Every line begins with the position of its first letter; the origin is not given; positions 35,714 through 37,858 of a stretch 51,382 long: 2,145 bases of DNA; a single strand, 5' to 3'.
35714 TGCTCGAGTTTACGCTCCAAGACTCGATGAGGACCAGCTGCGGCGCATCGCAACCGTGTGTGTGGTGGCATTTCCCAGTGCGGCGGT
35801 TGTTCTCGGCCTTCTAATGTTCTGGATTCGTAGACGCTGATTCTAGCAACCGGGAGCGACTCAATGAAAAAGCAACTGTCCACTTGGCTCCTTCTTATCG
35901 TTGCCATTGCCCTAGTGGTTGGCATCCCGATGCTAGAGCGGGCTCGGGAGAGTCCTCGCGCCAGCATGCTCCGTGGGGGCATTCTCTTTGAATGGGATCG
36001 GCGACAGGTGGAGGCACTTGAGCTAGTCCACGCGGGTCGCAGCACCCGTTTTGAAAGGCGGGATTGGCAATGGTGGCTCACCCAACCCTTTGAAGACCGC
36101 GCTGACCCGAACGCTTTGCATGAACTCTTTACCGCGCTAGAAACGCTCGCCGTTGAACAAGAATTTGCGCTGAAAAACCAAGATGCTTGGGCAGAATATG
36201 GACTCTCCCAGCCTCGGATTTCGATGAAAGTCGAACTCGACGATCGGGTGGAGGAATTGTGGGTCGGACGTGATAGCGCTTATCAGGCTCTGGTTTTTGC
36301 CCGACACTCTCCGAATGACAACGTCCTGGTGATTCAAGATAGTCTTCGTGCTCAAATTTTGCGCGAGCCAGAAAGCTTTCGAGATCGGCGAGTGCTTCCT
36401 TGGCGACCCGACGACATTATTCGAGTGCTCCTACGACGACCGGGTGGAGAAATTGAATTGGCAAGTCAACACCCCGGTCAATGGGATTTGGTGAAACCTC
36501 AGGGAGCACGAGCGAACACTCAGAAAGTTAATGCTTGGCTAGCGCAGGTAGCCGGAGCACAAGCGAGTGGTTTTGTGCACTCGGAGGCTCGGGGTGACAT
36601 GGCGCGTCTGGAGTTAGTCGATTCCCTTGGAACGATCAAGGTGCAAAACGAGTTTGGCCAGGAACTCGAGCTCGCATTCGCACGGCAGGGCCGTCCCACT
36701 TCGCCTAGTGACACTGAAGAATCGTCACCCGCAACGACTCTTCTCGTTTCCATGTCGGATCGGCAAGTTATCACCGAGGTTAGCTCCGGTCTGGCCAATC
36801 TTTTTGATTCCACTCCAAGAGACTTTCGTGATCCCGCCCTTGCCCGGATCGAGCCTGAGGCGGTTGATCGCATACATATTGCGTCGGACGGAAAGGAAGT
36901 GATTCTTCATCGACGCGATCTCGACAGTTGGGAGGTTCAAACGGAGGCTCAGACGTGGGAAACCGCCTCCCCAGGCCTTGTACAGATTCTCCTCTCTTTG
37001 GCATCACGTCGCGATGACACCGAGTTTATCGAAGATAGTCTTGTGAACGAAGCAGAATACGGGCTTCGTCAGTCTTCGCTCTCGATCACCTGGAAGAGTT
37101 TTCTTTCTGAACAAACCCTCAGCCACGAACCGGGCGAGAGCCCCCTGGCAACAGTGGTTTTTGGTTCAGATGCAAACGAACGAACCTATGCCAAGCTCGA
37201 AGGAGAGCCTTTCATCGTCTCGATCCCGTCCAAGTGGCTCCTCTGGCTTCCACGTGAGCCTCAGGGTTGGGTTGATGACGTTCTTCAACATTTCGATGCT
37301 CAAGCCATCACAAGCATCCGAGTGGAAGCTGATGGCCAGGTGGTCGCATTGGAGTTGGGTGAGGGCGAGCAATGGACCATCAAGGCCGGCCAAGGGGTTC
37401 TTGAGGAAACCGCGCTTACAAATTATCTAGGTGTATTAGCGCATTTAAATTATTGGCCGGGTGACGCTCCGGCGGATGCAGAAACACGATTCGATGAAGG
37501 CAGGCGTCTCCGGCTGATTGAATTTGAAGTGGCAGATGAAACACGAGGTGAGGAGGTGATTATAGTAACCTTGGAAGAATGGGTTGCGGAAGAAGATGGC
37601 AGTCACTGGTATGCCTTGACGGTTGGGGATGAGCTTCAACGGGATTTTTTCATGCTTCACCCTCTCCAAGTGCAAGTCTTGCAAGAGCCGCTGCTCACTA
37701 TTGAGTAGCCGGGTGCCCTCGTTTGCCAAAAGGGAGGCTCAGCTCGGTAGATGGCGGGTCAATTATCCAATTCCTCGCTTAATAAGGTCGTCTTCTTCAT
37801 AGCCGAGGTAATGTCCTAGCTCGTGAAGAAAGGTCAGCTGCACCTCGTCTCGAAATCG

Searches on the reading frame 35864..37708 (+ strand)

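Call 86: search_protein_families(library=pfam, proteins=[window:35864-37708:+], max_evalue=0.001)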
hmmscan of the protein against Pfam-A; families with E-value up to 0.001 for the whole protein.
window:35864-37708:+ (614 aa): 1 family
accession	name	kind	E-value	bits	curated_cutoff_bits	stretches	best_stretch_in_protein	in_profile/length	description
PF14238.11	DUF4340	-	2.2e-43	149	25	3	70-239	1-169/183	Domain of unknown function (DUF4340)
